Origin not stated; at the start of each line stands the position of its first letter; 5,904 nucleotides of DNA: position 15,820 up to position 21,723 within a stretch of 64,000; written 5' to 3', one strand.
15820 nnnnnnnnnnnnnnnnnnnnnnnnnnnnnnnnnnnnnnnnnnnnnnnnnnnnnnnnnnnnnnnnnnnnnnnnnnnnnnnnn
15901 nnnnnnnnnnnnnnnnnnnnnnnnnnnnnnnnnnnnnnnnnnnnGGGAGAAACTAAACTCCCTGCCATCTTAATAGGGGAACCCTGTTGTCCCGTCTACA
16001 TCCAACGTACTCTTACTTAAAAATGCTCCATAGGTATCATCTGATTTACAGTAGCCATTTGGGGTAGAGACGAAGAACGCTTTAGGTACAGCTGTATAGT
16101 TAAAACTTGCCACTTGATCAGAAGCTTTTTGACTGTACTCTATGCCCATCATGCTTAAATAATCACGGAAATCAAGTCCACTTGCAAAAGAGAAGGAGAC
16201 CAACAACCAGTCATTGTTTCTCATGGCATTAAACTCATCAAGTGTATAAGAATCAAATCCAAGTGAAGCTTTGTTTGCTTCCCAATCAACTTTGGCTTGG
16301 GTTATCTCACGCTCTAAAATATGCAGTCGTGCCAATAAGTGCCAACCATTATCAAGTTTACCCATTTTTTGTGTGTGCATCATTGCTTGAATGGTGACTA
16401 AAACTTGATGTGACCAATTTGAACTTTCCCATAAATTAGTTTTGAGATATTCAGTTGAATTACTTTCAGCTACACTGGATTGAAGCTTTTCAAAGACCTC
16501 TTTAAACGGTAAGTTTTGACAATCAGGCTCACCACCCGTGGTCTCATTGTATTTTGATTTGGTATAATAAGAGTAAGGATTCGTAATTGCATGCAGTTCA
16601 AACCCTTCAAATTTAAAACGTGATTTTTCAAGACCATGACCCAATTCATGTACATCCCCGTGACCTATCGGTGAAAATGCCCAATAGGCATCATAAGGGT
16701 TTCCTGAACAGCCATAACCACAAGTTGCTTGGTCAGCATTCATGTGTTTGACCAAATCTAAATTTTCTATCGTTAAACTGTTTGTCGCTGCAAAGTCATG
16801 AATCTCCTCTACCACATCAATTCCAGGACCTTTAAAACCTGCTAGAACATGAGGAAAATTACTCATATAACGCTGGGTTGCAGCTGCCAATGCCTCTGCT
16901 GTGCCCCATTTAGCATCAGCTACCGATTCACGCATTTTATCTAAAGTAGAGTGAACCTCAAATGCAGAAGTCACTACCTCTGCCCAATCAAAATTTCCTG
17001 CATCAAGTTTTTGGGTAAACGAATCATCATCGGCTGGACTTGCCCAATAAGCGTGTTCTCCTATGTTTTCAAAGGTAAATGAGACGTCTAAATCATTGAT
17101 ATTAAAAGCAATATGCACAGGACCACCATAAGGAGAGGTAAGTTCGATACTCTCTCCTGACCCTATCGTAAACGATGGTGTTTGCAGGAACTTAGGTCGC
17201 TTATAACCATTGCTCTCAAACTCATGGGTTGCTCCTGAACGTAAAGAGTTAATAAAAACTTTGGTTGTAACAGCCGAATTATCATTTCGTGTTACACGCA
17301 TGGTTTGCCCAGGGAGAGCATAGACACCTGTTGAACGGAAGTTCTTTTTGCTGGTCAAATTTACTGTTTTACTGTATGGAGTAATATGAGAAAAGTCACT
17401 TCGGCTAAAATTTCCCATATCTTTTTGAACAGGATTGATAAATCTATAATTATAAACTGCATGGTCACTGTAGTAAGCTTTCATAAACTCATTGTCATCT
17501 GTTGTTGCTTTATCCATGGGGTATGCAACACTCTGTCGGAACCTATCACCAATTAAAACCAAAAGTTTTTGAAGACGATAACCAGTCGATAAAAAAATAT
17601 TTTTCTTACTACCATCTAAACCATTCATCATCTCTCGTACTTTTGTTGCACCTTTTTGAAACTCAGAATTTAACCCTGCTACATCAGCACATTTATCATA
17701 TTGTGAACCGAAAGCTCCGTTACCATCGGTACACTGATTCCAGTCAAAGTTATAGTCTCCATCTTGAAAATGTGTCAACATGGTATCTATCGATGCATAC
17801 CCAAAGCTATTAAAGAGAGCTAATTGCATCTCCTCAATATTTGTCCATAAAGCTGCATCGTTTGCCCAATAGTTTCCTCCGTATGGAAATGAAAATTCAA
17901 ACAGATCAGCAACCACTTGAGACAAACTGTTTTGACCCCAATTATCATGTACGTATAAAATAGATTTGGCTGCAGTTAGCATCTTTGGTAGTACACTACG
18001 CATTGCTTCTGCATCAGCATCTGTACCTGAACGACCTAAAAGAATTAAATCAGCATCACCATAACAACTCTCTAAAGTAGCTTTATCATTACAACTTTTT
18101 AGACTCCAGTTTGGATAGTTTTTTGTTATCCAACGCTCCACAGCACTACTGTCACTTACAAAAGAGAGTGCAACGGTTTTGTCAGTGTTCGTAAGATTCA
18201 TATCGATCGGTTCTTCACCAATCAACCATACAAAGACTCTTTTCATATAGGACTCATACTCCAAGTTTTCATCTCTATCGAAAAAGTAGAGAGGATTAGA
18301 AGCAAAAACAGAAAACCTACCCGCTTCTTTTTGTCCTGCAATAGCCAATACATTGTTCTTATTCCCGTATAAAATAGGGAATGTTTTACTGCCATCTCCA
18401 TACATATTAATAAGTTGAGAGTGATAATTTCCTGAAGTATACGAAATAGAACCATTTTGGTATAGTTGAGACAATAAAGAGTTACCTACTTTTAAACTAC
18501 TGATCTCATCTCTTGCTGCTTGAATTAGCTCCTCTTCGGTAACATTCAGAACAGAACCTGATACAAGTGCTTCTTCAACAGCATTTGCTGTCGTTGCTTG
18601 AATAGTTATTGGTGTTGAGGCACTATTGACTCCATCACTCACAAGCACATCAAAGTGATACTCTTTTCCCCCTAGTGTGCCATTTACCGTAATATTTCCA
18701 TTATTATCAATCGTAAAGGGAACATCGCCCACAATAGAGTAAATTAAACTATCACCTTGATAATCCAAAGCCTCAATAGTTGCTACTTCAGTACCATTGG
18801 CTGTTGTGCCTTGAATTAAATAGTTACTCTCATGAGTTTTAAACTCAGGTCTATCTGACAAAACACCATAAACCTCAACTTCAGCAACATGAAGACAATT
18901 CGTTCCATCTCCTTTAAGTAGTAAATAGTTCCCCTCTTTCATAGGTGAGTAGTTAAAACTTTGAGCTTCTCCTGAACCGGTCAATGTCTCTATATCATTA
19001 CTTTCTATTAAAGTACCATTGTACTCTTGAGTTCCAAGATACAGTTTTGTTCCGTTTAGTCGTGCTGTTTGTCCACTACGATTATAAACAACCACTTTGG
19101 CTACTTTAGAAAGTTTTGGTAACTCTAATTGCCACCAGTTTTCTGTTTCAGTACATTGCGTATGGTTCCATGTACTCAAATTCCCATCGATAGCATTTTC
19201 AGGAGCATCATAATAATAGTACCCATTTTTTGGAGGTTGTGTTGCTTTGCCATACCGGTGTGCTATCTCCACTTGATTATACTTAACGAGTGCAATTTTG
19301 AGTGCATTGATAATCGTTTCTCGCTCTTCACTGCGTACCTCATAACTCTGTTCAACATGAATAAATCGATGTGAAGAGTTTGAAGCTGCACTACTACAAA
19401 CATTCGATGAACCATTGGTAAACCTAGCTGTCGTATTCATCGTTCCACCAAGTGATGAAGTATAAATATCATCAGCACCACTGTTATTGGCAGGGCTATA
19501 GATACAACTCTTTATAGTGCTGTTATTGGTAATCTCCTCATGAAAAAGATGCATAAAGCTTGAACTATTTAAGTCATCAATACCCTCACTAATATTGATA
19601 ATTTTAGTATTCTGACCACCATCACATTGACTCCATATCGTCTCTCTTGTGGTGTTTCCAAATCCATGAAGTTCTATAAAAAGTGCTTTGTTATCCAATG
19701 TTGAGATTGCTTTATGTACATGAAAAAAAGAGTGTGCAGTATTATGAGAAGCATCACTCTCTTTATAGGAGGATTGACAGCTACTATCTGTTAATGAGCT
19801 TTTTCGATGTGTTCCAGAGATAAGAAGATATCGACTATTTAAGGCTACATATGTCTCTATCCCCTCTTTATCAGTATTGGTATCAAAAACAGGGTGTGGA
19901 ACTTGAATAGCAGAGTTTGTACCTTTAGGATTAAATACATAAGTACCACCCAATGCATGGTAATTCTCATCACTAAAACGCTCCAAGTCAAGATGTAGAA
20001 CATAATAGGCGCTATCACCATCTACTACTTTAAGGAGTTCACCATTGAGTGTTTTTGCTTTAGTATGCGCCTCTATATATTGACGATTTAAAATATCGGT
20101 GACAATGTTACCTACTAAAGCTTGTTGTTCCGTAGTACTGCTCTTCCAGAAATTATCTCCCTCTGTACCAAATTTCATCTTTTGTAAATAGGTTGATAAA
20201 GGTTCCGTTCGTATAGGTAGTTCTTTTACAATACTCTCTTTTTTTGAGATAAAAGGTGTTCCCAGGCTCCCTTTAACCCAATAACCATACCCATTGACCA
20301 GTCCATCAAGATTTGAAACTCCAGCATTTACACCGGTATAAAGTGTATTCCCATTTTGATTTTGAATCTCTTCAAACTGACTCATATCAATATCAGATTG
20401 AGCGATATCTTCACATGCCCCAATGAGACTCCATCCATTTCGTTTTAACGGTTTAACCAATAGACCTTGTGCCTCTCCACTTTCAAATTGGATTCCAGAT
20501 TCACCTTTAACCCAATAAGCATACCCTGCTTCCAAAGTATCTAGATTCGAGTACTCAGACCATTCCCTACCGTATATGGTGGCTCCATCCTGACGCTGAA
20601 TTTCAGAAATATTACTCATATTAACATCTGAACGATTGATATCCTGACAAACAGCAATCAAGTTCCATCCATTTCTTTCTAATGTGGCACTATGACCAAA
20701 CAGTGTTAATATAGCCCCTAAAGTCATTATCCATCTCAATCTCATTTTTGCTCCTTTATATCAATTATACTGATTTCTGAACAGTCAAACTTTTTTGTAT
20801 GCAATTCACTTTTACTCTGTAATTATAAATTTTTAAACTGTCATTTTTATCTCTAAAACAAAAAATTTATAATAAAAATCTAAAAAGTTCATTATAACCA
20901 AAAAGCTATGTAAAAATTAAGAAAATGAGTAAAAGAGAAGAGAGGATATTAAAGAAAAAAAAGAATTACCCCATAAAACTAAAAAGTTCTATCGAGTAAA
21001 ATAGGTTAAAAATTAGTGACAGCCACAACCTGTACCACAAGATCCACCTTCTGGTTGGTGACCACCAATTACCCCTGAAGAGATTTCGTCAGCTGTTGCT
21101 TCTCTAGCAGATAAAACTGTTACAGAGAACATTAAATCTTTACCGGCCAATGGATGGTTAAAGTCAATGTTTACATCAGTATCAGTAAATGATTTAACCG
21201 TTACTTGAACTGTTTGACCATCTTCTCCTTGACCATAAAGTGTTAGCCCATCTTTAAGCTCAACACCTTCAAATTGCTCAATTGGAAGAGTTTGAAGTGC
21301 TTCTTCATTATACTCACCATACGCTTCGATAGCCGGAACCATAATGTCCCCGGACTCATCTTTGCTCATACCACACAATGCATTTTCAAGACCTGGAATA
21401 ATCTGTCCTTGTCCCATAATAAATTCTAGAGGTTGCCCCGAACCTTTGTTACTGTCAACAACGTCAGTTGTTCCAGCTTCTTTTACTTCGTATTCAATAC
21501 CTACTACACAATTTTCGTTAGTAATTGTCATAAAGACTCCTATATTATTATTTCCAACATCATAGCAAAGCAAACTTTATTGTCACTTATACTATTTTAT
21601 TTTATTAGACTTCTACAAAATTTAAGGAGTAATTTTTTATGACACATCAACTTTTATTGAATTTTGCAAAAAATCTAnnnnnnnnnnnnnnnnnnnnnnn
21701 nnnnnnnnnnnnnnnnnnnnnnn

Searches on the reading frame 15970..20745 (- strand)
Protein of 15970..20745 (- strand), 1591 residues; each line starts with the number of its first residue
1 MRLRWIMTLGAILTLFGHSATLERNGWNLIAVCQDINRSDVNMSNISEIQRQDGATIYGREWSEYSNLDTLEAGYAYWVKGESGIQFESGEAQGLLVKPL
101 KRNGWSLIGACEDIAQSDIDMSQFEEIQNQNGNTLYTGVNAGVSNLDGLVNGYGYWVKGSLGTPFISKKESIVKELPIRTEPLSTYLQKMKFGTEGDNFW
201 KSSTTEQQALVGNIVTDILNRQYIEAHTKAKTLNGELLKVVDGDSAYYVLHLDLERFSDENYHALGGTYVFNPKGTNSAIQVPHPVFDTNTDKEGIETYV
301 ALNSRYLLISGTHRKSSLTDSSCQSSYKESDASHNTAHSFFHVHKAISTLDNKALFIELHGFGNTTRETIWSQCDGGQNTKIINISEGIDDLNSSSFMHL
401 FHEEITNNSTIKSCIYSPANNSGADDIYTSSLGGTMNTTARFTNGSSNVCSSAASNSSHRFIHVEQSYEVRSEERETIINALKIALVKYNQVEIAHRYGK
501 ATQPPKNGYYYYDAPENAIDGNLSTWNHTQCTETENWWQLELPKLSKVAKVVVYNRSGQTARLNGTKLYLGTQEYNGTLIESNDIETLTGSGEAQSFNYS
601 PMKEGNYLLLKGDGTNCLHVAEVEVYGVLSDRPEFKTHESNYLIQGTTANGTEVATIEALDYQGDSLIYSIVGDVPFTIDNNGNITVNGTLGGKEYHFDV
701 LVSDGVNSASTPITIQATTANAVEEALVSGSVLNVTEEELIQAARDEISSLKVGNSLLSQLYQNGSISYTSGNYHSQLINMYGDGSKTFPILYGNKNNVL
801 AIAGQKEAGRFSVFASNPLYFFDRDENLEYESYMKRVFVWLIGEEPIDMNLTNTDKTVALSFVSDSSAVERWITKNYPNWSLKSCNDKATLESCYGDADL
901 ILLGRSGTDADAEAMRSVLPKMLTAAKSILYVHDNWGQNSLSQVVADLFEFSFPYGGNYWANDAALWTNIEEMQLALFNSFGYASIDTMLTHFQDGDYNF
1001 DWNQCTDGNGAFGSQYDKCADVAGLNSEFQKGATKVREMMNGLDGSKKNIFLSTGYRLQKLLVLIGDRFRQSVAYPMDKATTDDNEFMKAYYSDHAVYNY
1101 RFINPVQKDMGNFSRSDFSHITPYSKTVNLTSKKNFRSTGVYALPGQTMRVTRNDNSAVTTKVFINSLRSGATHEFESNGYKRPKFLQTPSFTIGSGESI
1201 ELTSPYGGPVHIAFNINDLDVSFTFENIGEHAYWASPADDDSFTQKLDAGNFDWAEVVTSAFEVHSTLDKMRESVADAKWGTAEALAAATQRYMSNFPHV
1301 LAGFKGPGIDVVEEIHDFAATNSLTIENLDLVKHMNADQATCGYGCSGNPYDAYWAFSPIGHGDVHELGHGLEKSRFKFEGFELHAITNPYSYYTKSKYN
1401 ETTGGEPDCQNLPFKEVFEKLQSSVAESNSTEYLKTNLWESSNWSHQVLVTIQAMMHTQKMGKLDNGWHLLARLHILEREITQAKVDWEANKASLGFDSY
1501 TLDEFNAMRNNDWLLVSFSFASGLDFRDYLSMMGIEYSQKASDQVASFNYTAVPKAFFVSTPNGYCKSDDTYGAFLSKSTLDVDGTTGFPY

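Call 27: search_protein_families(library=pfam, proteins=[window:15970-20745:-], max_evalue=0.0001)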
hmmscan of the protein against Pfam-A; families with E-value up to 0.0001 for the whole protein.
window:15970-20745:- (1591 aa): 5 families
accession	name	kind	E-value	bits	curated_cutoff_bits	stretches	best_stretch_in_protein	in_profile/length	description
PF18650.6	IMPa_N_2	-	7.3e-40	136.9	25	1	757-959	1-200/200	Immunomodulating metalloprotease N-terminal domain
PF18642.6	IMPa_helical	-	6e-36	123.7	26.7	1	988-1101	2-108/109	Immunomodulating metalloprotease helical domain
PF22633.2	F5_F8_type_C_2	-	1.7e-09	38.6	27.8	1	517-603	1-85/91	NedA-like, galactose-binding domain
PF00754.31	F5_F8_type_C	-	3e-07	31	28.2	1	510-612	12-112/127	F5/8 type C domain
PF17291.7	M60-like_N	-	6.8e-05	23.3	23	0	1131-1218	14-96/106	N-terminal domain of M60-like peptidases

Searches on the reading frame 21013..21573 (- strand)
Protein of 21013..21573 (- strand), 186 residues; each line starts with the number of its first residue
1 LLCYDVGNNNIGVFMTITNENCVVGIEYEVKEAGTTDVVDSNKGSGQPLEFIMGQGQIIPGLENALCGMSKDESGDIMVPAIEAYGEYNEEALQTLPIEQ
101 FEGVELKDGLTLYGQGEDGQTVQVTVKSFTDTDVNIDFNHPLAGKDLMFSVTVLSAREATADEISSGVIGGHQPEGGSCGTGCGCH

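Call 27: search_protein_families(library=pfam, proteins=[window:21013-21573:-], max_evalue=0.0001)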
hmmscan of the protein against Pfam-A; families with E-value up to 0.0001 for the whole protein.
window:21013-21573:- (186 aa): 1 family
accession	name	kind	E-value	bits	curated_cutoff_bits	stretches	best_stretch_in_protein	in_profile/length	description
PF00254.34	FKBP_C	-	2.1e-12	47.7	21.1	1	20-90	7-76/94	FKBP-type peptidyl-prolyl cis-trans isomerase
